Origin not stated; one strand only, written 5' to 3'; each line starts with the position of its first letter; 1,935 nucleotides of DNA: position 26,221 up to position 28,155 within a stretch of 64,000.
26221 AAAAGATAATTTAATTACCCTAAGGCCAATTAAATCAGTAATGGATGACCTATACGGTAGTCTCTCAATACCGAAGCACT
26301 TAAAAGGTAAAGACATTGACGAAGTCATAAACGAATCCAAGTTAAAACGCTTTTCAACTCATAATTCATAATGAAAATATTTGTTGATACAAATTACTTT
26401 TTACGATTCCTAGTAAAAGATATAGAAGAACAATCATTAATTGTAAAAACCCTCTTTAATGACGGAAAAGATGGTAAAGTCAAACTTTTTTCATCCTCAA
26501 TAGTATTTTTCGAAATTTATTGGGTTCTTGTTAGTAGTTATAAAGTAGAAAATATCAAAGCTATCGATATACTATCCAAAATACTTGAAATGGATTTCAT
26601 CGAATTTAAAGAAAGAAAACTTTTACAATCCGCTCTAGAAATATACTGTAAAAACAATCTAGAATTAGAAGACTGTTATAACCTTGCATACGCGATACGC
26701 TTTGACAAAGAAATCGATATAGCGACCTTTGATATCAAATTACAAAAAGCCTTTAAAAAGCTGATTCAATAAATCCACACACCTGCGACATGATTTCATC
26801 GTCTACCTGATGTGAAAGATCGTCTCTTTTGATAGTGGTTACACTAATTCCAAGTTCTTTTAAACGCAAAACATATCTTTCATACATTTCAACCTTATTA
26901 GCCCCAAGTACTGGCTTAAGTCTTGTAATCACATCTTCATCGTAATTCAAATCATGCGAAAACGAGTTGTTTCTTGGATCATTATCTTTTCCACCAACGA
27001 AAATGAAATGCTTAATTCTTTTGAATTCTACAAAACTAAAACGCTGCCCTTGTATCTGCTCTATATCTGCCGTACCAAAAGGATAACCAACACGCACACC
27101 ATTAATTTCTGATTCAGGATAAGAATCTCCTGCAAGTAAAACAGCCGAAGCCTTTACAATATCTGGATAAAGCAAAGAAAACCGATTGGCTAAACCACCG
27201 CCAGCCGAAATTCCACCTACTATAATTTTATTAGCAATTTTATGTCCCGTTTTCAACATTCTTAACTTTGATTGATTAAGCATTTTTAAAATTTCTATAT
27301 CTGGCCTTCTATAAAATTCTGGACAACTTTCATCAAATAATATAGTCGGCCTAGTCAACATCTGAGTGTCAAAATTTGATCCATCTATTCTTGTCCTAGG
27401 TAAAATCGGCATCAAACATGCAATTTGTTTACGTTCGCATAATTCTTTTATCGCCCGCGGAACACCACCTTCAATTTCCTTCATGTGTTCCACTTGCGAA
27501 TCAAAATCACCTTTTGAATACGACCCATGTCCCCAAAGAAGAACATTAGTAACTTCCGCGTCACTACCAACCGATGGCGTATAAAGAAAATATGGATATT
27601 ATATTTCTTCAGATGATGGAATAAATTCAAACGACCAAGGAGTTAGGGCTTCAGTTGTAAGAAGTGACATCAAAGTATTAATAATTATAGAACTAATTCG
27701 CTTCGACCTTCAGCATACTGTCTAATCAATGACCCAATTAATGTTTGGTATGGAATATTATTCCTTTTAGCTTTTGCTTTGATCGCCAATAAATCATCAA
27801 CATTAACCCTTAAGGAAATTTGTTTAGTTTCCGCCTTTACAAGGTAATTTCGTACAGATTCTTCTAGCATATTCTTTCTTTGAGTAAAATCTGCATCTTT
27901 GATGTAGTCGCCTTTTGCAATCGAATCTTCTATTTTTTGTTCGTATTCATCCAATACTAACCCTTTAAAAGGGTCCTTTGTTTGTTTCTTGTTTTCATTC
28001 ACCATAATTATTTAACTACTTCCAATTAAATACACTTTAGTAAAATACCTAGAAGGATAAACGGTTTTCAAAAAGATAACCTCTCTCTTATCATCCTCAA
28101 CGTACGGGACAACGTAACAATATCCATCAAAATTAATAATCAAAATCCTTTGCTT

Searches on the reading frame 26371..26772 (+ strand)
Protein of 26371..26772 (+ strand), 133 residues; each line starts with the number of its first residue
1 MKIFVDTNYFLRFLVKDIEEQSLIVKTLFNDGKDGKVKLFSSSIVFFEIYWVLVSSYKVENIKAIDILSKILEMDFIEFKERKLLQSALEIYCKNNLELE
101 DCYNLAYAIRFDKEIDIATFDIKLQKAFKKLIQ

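Call 51: search_protein_families(library=pfam, proteins=[window:26371-26772:+], max_evalue=0.001)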
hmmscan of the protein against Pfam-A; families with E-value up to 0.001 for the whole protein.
window:26371-26772:+ (133 aa): 2 families
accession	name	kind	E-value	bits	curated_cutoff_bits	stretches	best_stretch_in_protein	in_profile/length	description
PF01850.27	PIN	-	2.3e-08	35.1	23.6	1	3-126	1-116/120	PIN domain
PF16289.11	PIN_12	-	0.00084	20.2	32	1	3-111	1-113/172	PIN domain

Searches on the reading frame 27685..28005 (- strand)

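Call 51: search_protein_families(library=pfam, proteins=[window:27685-28005:-], max_evalue=0.001)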
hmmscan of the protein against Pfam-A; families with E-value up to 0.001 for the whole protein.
window:27685-28005:- (106 aa): 1 family
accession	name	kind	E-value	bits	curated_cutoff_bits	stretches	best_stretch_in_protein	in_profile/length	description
PF12441.14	CopG_antitoxin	-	1.1e-06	29.7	28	1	35-96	16-78/79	CopG antitoxin of type II toxin-antitoxin system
